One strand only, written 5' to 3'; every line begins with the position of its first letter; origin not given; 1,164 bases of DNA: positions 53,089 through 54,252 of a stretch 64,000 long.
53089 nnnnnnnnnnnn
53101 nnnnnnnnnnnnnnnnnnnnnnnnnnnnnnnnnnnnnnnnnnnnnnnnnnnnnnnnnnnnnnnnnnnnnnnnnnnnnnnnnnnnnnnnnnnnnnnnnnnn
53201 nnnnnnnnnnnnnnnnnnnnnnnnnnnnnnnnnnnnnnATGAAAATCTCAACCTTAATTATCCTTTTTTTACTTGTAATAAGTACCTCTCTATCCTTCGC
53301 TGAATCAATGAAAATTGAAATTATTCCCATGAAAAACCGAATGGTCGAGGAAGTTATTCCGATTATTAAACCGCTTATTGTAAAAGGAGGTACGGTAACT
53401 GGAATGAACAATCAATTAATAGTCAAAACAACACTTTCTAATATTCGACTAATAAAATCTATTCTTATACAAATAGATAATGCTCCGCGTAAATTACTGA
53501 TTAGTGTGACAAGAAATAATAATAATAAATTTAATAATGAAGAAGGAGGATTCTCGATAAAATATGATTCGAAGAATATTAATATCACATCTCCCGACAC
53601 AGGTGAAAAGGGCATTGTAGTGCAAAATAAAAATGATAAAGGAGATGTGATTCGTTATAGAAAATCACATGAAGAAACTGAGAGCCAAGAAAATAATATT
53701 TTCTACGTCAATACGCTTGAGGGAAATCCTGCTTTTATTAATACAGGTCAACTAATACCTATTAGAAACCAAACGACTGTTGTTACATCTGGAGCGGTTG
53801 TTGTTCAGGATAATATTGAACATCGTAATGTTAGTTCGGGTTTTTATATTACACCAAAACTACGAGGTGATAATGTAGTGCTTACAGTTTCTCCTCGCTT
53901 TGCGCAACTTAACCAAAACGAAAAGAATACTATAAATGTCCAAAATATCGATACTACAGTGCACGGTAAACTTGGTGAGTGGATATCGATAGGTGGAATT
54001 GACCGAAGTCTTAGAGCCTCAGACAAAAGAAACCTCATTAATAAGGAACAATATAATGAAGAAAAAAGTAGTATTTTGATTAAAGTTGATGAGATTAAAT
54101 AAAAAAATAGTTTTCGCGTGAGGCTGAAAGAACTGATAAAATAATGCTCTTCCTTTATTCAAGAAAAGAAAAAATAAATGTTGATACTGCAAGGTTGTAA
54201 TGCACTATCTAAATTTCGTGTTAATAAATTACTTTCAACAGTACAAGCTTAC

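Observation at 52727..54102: Orphan two-gene unit (171-aa unknown + 287-aa mini-secretin-like exported protein) inserted between purB and purL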

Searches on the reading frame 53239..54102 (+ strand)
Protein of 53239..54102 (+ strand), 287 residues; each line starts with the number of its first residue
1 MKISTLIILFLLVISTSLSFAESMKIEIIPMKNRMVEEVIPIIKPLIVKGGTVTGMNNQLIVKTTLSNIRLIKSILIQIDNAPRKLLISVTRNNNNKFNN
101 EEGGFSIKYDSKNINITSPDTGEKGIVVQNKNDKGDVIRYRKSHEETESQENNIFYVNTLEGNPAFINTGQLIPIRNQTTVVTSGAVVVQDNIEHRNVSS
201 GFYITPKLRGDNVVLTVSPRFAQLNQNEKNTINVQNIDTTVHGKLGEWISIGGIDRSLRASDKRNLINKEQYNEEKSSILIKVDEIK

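Call 3: search_protein_families(library=pfam, proteins=[window:53239-54099:+], max_evalue=10)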
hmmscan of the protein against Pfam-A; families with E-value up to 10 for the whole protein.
window:53239-54099:+ (287 aa): 2 families
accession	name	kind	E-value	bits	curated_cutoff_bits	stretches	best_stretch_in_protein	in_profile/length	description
PF00263.26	Secretin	-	2.4e-09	37.5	27.5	1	157-257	16-125/169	Bacterial type II and III secretion system protein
PF03958.22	Secretin_N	-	5.1e-05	23.8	28.2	1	27-84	2-68/69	Bacterial type II/III secretion system short domain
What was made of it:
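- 53239..54102 (+): Mini-secretin gene (287 aa precursor, about 266 aa mature). Pfam Secretin PF00263 scores 37.5 bits against a cut-off of 27.5 (call 3).
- On Secretin superfamily (Pfam PF00263): The score is 37.5 bits against a cut-off of 27.5, with residues 157-257 matching profile positions 16-125 of 169 (call 3).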

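Call 4: search_protein_families(library=ncbifam, proteins=[window:53239-54099:+], max_evalue=10)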
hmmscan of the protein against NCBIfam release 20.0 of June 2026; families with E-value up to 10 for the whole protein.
window:53239-54099:+ (287 aa): 1 family
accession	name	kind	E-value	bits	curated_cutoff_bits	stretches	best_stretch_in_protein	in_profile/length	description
TIGR02515.1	IV_pilus_PilQ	subfamily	4.5e-06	25.9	284.35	2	135-255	258-382/428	type IV pilus secretin PilQ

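Call 5: find_homologous_proteins(query=window:53239-54099:+)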
Query window:53239-54099:+ (287 aa): 259 proteins with E <= 0.001 among 1677 candidates; the best 120 are listed.
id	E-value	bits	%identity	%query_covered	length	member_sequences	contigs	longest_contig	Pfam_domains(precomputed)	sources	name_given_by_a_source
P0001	2.0e-168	576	95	100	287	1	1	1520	PF03958.23,PF00263.27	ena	-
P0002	2.8e-168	576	95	100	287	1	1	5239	PF03958.23,PF00263.27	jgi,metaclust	metaclust:\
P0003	5.4e-168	575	95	100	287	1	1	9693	PF03958.23,PF00263.27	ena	-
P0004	1.9e-167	573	94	100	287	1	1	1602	PF03958.23,PF00263.27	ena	-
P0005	2.7e-167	573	94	100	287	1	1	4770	PF03958.23,PF00263.27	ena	-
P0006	3.0e-167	572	94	100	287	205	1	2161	PF03958.23,PF00263.27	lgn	-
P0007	1.7e-166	570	94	100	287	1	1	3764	PF03958.23,PF00263.27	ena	-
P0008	3.4e-166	569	94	100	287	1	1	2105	PF03958.23,PF00263.27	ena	-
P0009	3.4e-166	569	94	100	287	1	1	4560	PF03958.23,PF00263.27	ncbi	-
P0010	1.4e-163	560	92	100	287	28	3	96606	PF03958.23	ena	-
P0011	2.0e-163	560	92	100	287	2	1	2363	PF03958.23,PF00263.27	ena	-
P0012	6.3e-162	555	92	100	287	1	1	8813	PF03958.23,PF00263.27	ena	-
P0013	2.8e-158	543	89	100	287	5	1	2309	PF03958.23,PF00263.27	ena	-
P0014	1.5e-142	492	81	98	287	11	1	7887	PF03958.23,PF00263.27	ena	-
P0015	1.2e-136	472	76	100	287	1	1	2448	PF03958.23,PF00263.27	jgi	jgi:type II secretory pathway component GspD/PulD (secretin)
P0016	9.3e-134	463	75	100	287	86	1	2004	PF03958.23,PF00263.27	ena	-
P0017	1.8e-133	462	76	100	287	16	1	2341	PF03958.23,PF00263.27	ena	-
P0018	2.3e-133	461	79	92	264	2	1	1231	PF03958.23,PF00263.27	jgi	-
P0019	6.6e-131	453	73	98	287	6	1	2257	PF03958.23,PF00263.27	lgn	-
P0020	1.5e-130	452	73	100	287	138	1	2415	PF03958.23,PF00263.27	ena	-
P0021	2.4e-130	452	73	98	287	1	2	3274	PF03958.23,PF00263.27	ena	-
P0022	9.0e-130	450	73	98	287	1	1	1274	PF03958.23,PF00263.27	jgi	-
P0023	2.5e-129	448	75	95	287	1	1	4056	PF03958.23,PF00263.27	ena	-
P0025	4.7e-129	447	72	100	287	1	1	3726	PF03958.23,PF00263.27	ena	-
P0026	5.3e-129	447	74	98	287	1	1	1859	PF03958.23,PF00263.27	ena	-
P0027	1.1e-128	446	73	100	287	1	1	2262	PF03958.23,PF00263.27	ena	-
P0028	1.4e-128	446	74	96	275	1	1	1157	PF03958.23,PF00263.27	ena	-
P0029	3.2e-127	441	73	95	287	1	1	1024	PF03958.23,PF00263.27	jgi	-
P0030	3.2e-127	441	74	94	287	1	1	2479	PF03958.23,PF00263.27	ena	-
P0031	6.3e-127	440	74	94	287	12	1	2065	PF03958.23,PF00263.27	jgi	-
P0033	1.5e-126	439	79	90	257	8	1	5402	PF03958.23,PF00263.27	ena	-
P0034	2.2e-126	439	74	94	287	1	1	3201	PF03958.23,PF00263.27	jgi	-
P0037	6.6e-125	434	73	94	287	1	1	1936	PF03958.23,PF00263.27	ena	-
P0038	5.6e-93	329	52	97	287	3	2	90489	PF03958.23,PF00263.27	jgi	jgi:type II secretory pathway component HofQ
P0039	1.0e-91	325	52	100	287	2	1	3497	PF03958.23,PF00263.27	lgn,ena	-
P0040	4.8e-91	323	51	100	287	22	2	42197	PF03958.23,PF00263.27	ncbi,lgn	ncbi:MAG: type II secretory pathway component GspD/PulD (secretin) [Gammaproteobacteria bacterium]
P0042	1.3e-90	321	53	93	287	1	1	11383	PF03958.23,PF00263.27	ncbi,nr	ncbi:MAG: hypothetical protein O7D86_04580 [Proteobacteria bacterium]|nr:hypothetical protein [Pseud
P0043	2.7e-90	320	51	97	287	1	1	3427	PF03958.23,PF00263.27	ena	-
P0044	5.1e-90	319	51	98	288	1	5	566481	PF03958.23,PF00263.27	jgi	jgi:type II secretory pathway component GspD/PulD (secretin)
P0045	6.2e-90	319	50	100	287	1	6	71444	PF03958.23,PF00263.27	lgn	-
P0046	1.1e-89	318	53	100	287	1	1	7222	PF03958.23,PF00263.27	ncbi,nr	ncbi:MAG: hypothetical protein MI865_05340 [Proteobacteria bacterium]|nr:hypothetical protein [Pseud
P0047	1.9e-89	318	52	98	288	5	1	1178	PF03958.23,PF00263.27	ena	-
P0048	6.4e-89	316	50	97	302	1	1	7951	PF00263.27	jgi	jgi:type II/III secretion system protein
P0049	2.1e-88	314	51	97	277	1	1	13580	PF03958.23,PF00263.27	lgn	-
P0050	2.5e-88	314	51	95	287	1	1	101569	PF03958.23,PF00263.27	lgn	-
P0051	5.3e-88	313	52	97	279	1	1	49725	PF03958.23,PF00263.27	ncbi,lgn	-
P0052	7.4e-88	312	50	100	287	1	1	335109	PF03958.23,PF00263.27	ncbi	-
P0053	9.9e-88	312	51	98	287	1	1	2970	PF03958.23,PF00263.27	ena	-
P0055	1.3e-87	311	50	100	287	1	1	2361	PF03958.23,PF00263.27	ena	-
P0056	1.7e-87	311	53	95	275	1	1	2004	PF03958.23,PF00263.27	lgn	-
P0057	1.7e-87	311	51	93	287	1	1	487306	PF03958.23,PF00263.27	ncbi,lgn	-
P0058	5.0e-87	310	52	98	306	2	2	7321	PF03958.23,PF00263.27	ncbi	-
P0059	1.2e-86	308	50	93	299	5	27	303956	PF03958.23,PF00263.27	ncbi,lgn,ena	-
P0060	1.3e-86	308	50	97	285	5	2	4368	PF03958.23,PF00263.27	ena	-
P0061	1.6e-86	308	48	100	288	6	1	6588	PF03958.23,PF00263.27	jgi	-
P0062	1.8e-86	308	69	70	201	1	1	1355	PF00263.27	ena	-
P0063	3.5e-85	304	50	100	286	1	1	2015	PF03958.23,PF00263.27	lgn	-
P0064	3.7e-85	303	49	93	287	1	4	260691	PF03958.23,PF00263.27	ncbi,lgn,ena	-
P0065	1.2e-84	302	52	100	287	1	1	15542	PF03958.23,PF00263.27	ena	-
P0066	2.7e-84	301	48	98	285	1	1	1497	PF03958.23,PF00263.27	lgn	-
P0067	1.1e-82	295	48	95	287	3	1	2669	PF03958.23,PF00263.27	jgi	-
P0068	1.5e-82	295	49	97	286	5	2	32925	PF03958.23,PF00263.27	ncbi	-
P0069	9.4e-82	292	49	97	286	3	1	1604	PF03958.23,PF00263.27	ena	-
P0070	3.2e-81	291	47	98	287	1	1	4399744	PF03958.23,PF00263.27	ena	-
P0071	4.4e-81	290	49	93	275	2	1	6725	PF03958.23,PF00263.27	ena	-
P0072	7.3e-81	289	50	100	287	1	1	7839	PF03958.23,PF00263.27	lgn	-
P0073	1.6e-80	288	49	92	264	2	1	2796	PF03958.23,PF00263.27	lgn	-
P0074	2.0e-80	288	50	92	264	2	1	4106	PF03958.23,PF00263.27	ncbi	-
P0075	2.9e-80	287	49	93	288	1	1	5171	PF03958.23,PF00263.27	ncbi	ncbi:MAG: secretin N-terminal domain-containing protein [Gammaproteobacteria bacterium]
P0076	1.3e-78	282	47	98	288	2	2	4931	PF03958.23,PF00263.27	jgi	jgi:type II secretory pathway component GspD/PulD (secretin)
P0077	1.5e-78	282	47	97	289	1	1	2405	PF03958.23,PF00263.27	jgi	-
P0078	3.2e-78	281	47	93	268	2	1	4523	PF03958.23,PF00263.27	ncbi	-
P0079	8.0e-78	279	46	98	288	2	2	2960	PF03958.23,PF00263.27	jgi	jgi:type II secretory pathway component GspD/PulD (secretin)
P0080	2.2e-77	278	46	97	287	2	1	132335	PF03958.23,PF00263.27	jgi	jgi:type II/III secretion system protein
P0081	6.6e-77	276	45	98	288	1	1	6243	PF03958.23,PF00263.27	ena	-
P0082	2.4e-76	275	48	93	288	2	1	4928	PF03958.23,PF00263.27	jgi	jgi:type II secretory pathway component GspD/PulD (secretin)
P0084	1.7e-74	268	46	100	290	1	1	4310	PF03958.23,PF00263.27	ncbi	-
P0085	4.1e-74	267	47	92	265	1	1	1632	PF03958.23,PF00263.27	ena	-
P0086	9.1e-72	260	44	94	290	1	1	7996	PF03958.23,PF00263.27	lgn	-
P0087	1.1e-71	259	44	98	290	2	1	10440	PF03958.23,PF00263.27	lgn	-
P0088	1.5e-71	259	43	100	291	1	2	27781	PF03958.23,PF00263.27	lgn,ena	-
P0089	7.8e-71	256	45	100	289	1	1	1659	PF03958.23,PF00263.27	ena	-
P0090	9.3e-71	256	45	98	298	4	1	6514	PF03958.23,PF00263.27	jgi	-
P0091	2.0e-70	255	43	98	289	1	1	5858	PF03958.23,PF00263.27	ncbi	-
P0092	2.4e-70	255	43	98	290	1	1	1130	PF03958.23,PF00263.27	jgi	-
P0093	4.4e-70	254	45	100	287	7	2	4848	PF03958.23,PF00263.27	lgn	-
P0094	9.3e-70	253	43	93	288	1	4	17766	PF03958.23,PF00263.27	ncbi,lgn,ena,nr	ncbi:MAG: hypothetical protein A2W28_04350 [Gammaproteobacteria bacterium RBG_16_51_14]|nr:MAG: hypo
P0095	1.9e-69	252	44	91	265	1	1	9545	PF03958.23,PF00263.27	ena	-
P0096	2.3e-69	252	44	99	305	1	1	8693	PF03958.23,PF00263.27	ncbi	-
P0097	1.3e-68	249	47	97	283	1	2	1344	PF03958.23,PF00263.27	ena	-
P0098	1.4e-68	249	43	100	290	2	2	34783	PF03958.23,PF00263.27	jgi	jgi:type II secretory pathway component GspD/PulD (secretin)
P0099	2.2e-68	248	43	98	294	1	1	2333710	PF00263.27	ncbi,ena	-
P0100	2.4e-68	248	44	100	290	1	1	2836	PF03958.23,PF00263.27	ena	-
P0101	6.3e-68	247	43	100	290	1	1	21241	PF03958.23,PF00263.27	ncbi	-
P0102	6.6e-68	247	44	100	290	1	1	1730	PF03958.23,PF00263.27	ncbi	-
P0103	1.6e-67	246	44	100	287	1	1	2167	PF03958.23,PF00263.27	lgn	-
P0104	2.1e-67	245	44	100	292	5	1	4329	PF03958.23,PF00263.27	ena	-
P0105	3.8e-67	244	40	100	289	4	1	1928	PF03958.23,PF00263.27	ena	-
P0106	5.3e-67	244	43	93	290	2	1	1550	PF03958.23,PF00263.27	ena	-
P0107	7.4e-67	243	44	100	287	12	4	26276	PF03958.23,PF00263.27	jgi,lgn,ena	-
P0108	8.7e-67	243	44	100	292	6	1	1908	PF03958.23,PF00263.27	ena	-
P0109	1.0e-66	243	42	98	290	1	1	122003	PF03958.23,PF00263.27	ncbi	-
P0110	1.2e-66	243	44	98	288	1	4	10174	PF03958.23,PF00263.27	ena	-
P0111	2.0e-66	242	43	93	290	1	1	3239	PF03958.23,PF00263.27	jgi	jgi:Type II secretory pathway, component PulD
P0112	3.3e-66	241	44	100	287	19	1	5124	PF03958.23,PF00263.27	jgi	-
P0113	4.5e-66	241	40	100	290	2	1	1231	PF03958.23,PF00263.27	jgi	-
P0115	1.1e-65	240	40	100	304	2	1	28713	PF03958.23,PF00263.27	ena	-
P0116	1.6e-65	239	39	100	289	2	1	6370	PF03958.23,PF00263.27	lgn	-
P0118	1.9e-65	239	44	98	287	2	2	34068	PF03958.23,PF00263.27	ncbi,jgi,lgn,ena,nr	ncbi:MAG: hypothetical protein DRQ58_00725 [Gammaproteobacteria bacterium]|nr:MAG: hypothetical prot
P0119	2.4e-65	239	44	100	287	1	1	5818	PF03958.23,PF00263.27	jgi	-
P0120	2.7e-65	238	43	100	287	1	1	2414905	PF03958.23,PF00263.27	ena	-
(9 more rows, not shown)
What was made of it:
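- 53308..53487 (+): Single N1/N3-type 'Secretin_N' ring-building domain (residues 24-83), directly after the signal peptide. Pfam Secretin_N scores 23.8 bits, below its cut-off of 28.2 (call 3), but is on record for most homologues (call 5).
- On Secretin superfamily: Secretin_N is on record for most homologues (call 5), although the window protein itself scores 23.8 bits against a cut-off of 28.2 (call 3).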

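Call 6: search_solved_structures(query=window:53239-54099:+, max_evalue=10, show_alignments=3)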
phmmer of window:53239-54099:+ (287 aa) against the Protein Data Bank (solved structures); distinct sequences matched with E-value up to 10: 8.
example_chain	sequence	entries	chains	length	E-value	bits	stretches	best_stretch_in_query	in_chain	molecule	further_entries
6i1x_A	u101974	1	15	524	0.00054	22.6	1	157-254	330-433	Type II secretion system protein D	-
5wln_G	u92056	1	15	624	0.0018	20.9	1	22-81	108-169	Type II secretion system protein D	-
5mp2_A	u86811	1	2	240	0.054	16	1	22-81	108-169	Type II secretion system protein D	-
5ngi_A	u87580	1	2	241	0.055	16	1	22-81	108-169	Type II secretion system protein D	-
4e9j_A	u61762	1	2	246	0.057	16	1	22-81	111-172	General secretion pathway protein D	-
4ec5_A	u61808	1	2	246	0.057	16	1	22-81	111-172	General secretion pathway protein D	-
9i5t_X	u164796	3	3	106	0.24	13.9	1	87-146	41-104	Large ribosomal subunit protein uL24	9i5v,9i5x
3jc8_Qa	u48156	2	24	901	1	11.8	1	17-98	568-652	PilQ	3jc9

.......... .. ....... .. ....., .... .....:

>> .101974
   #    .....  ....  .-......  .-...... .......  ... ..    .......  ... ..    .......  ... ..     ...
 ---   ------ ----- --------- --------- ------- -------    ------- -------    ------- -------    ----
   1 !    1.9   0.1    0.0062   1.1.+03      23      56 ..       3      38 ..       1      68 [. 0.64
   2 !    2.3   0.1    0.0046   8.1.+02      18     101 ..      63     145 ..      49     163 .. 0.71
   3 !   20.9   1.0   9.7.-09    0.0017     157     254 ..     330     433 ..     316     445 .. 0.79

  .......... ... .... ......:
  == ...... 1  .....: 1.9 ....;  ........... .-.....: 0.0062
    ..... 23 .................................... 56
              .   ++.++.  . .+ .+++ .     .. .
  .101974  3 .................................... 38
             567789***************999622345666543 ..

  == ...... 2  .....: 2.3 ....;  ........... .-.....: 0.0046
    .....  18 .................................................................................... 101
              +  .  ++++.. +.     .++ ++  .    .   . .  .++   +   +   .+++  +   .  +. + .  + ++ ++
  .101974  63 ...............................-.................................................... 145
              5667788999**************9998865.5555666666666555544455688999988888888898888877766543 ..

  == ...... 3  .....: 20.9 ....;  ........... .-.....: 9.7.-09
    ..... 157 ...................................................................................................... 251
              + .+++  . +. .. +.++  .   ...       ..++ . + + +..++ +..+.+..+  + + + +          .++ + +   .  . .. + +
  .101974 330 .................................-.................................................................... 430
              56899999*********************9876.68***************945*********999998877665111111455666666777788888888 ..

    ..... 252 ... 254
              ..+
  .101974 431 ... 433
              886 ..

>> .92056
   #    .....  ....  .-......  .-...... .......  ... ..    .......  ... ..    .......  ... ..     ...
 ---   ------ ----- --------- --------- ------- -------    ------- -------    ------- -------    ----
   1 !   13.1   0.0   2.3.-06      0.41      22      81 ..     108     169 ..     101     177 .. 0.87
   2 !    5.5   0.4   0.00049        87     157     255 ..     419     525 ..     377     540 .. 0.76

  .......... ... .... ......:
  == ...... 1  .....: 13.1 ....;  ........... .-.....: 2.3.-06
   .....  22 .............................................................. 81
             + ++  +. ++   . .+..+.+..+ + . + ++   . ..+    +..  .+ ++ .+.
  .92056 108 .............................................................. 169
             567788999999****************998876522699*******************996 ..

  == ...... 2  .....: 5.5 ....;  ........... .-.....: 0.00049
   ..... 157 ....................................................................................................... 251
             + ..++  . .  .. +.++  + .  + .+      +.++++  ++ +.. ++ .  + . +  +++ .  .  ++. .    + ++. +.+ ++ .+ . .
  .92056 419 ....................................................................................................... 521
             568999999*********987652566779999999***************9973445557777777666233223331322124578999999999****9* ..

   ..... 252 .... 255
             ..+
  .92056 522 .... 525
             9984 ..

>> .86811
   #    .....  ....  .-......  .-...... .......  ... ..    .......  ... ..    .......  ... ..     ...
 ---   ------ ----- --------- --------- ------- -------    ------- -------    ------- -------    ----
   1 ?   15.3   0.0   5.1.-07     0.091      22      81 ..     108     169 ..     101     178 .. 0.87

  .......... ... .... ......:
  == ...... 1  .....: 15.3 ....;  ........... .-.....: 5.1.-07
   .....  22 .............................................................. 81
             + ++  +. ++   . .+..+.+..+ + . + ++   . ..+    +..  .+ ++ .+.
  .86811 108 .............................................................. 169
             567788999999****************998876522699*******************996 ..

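Call 7: find_encoding_contigs(protein=window:53239-54102:+, flank=6000, max_places=4)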
Protein window:53239-54102:+ (287 aa): 12 contigs read that carry it; 4 places shown.
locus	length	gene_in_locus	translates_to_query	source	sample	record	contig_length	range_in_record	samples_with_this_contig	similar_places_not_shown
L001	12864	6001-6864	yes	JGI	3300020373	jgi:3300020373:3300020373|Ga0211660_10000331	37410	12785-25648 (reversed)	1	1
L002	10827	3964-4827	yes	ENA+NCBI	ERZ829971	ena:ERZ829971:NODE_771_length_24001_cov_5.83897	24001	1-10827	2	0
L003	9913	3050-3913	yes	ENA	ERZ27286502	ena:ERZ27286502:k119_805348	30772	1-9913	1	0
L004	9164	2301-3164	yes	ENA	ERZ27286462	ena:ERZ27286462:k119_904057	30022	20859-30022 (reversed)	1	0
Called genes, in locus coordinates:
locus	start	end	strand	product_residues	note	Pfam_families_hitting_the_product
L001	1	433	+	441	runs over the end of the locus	PF01979:Amidohydro_1, PF07969:Amidohydro_3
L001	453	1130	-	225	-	PF04831:POPDC1-3 (weak)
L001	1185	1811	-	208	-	PF00929:RNase_T, PF16473:Rv2179c-like (faint)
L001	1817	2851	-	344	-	-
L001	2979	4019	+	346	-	PF00248:Aldo_ket_red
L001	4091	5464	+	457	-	PF00206:Lyase_1, PF08328:ASL_C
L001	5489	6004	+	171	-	PF25559:DUF7931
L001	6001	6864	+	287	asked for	PF00263:Secretin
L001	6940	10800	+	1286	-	PF18076:FGAR-AT_N, PF18072:FGAR-AT_linker, PF02769:AIRS_C, PF22689:FGAR-AT_PurM_N-like, PF02769:AIRS_C, PF13507:GATase_5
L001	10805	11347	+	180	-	PF01713:Smr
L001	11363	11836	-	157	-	PF02542:YgbB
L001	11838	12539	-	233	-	PF01128:IspD, PF12804:NTP_transf_3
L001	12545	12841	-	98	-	PF04977:DivIC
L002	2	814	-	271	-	?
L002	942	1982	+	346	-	PF00248:Aldo_ket_red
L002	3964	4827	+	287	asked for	PF00263:Secretin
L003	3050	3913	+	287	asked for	PF00263:Secretin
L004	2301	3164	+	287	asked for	PF00263:Secretin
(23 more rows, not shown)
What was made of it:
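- Checked: They lie between purB (51323..52702; Lyase_1/ASL_C, call 7) and purL (54178..58038; FGAR-AT domains, call 7).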

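Call 8: find_encoding_contigs(protein=P0099, flank=6000, max_places=3)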
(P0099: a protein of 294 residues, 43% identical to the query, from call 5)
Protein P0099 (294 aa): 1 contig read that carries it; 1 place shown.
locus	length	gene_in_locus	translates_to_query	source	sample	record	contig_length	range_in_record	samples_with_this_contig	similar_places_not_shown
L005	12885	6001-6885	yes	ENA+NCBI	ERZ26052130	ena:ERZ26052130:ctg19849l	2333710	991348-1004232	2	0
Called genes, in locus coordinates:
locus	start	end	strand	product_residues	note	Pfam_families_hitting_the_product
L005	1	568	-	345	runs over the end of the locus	PF01979:Amidohydro_1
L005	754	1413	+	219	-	PF00578:AhpC-TSA, PF08534:Redoxin, PF10417:1-cysPrx_C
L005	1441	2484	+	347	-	PF00248:Aldo_ket_red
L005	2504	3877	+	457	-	PF00206:Lyase_1, PF08328:ASL_C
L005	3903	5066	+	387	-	PF08007:JmjC_2, PF20514:WHD_ROXA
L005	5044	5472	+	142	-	PF13527:Acetyltransf_9 (faint), PF00583:Acetyltransf_1, PF13673:Acetyltransf_10, PF13444:Acetyltransf_5 (weak), PF13508:Acetyltransf_7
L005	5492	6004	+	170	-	PF25559:DUF7931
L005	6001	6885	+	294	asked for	PF00263:Secretin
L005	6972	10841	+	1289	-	PF18076:FGAR-AT_N, PF18072:FGAR-AT_linker, PF02769:AIRS_C, PF22689:FGAR-AT_PurM_N-like, PF02769:AIRS_C, PF13507:GATase_5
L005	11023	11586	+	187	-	PF01713:Smr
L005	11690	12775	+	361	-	PF00072:Response_reg, PF13487:HD_5, PF01966:HD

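Call 9: find_encoding_contigs(protein=P0070, flank=6000, max_places=3)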
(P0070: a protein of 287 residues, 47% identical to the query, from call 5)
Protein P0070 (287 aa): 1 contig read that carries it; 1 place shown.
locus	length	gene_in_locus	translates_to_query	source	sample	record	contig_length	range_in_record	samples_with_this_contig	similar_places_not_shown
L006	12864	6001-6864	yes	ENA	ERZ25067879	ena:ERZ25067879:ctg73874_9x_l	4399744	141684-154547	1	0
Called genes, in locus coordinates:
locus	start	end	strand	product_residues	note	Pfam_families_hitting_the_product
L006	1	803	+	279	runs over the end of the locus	PF00149:Metallophos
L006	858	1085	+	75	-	PF01035:DNA_binding_1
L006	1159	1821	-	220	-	PF00929:RNase_T, PF16473:Rv2179c-like (weak)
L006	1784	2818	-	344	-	-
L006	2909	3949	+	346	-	PF00248:Aldo_ket_red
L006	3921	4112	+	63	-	-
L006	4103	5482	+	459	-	PF00206:Lyase_1, PF08328:ASL_C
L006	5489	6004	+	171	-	PF25559:DUF7931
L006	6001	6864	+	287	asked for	PF03958:Secretin_N, PF00263:Secretin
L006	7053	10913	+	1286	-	PF18076:FGAR-AT_N, PF18072:FGAR-AT_linker, PF02769:AIRS_C, PF22689:FGAR-AT_PurM_N-like, PF02769:AIRS_C, PF13507:GATase_5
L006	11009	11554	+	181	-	PF01713:Smr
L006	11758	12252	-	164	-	PF02542:YgbB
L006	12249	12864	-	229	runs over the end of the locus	PF01128:IspD, PF12804:NTP_transf_3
